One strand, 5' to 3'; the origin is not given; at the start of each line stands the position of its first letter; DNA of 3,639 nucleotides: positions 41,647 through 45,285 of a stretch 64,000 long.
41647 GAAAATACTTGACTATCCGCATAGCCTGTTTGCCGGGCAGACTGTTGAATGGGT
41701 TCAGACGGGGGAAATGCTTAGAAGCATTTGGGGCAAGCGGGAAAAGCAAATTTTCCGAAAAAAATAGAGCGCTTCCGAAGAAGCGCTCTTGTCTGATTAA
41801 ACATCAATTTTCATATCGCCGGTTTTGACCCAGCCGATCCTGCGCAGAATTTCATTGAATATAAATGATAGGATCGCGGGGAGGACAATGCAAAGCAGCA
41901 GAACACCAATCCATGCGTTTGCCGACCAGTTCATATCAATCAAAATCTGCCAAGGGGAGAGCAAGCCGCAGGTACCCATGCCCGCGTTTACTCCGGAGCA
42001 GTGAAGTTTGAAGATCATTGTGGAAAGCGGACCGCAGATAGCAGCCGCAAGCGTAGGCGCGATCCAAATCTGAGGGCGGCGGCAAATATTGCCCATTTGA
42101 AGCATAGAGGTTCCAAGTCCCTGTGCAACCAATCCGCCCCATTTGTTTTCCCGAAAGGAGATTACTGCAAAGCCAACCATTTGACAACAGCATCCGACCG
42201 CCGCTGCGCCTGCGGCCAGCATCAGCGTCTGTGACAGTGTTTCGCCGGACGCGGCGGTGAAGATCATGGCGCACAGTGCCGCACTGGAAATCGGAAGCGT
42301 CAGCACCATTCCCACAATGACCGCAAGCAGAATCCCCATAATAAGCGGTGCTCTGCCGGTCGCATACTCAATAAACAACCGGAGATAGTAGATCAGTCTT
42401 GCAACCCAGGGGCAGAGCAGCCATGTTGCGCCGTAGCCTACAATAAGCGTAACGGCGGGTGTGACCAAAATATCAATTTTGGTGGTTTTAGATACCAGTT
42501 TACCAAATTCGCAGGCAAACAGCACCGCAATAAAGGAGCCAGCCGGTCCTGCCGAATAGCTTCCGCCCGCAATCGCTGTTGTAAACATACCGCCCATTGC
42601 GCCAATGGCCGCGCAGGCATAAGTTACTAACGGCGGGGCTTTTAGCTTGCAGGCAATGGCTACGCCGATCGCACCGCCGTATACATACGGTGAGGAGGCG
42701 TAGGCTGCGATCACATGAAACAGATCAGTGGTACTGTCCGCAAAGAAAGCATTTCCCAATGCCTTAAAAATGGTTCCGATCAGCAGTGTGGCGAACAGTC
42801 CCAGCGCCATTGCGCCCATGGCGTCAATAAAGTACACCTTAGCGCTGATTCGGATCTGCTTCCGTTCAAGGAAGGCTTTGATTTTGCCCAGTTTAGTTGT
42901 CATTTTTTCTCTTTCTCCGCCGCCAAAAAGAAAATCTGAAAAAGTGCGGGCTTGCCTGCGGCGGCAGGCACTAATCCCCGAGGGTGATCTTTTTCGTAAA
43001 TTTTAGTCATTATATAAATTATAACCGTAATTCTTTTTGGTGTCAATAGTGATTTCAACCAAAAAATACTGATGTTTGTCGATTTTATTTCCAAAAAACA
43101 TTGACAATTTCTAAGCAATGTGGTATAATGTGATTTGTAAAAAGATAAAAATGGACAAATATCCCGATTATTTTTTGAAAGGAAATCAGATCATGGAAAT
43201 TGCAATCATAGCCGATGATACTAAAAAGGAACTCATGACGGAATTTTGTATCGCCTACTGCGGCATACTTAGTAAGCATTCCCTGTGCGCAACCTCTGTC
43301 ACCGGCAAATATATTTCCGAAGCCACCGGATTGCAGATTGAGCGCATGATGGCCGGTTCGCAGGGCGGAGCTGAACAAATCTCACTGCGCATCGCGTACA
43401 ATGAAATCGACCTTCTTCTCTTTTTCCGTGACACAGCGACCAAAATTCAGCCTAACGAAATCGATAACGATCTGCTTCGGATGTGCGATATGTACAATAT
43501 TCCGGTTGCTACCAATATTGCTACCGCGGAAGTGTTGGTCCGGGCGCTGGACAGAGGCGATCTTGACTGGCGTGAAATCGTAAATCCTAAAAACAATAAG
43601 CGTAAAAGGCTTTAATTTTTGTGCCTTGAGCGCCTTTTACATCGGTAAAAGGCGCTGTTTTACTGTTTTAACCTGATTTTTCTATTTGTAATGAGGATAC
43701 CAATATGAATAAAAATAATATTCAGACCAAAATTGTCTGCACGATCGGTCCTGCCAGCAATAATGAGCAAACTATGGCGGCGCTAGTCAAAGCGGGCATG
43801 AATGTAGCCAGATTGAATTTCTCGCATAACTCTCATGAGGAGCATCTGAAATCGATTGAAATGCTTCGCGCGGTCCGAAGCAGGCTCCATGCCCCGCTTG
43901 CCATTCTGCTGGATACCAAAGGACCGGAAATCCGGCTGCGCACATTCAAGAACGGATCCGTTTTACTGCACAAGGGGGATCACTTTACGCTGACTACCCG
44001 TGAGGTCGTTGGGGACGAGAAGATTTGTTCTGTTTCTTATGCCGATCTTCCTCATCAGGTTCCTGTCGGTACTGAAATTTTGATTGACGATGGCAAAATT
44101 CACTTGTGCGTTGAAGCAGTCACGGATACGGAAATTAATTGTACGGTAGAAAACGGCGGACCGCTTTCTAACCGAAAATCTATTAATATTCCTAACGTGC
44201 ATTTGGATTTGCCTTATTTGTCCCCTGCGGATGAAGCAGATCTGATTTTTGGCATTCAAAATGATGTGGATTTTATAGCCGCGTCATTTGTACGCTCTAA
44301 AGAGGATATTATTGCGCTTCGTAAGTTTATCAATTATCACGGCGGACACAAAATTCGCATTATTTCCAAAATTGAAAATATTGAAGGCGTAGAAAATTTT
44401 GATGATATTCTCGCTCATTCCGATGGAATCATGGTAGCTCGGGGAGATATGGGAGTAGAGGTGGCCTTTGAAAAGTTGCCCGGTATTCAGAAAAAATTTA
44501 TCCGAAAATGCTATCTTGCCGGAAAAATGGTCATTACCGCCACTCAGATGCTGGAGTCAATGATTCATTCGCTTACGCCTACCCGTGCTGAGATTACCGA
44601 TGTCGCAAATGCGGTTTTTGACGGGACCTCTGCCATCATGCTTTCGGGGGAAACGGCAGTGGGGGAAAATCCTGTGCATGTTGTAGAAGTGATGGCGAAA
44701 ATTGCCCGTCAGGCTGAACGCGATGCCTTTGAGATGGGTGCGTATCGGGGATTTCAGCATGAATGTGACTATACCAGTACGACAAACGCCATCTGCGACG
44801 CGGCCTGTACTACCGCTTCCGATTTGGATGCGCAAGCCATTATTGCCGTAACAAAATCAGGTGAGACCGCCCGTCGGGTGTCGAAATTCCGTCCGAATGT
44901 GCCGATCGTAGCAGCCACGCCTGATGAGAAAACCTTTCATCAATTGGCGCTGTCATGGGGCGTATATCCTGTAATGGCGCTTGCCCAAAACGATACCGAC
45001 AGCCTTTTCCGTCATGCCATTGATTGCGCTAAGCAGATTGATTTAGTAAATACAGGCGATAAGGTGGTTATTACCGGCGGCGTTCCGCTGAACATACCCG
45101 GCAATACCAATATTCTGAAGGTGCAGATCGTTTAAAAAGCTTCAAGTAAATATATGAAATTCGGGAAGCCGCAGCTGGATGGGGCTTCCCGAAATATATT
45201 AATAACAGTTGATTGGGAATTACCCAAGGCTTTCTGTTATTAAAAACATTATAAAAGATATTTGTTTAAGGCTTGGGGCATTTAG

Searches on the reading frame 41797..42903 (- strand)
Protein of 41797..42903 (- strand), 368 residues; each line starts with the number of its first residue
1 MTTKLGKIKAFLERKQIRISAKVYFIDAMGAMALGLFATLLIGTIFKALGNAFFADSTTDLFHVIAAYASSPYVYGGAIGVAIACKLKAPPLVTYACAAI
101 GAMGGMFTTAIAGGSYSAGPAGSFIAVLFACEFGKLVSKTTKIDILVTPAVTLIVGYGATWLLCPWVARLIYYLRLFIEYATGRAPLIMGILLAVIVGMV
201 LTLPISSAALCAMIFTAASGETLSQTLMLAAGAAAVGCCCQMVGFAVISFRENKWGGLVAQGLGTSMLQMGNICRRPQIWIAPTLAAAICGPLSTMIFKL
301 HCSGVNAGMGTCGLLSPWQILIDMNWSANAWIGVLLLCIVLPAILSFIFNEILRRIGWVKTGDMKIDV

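Call 69: search_protein_families(library=pfam, proteins=[window:41797-42903:-], max_evalue=0.001)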
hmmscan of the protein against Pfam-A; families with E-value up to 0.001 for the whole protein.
window:41797-42903:- (368 aa): 1 family
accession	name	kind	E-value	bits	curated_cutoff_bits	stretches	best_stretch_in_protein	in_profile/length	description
PF13303.11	PTS_EIIC_2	-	4.2e-80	269.7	28.9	1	27-365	2-326/327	Phosphotransferase system, EIIC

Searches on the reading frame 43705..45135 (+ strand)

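Call 69: search_protein_families(library=pfam, proteins=[window:43705-45135:+], max_evalue=0.001)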
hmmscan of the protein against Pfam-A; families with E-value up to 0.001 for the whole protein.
window:43705-45135:+ (476 aa): 2 families
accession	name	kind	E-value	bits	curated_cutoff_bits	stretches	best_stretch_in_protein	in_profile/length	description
PF00224.27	PK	-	1.2e-124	416.1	30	1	7-327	3-328/328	Pyruvate kinase, barrel domain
PF02887.21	PK_C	-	6.3e-42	142.7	28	1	361-473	1-113/114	Pyruvate kinase, alpha/beta domain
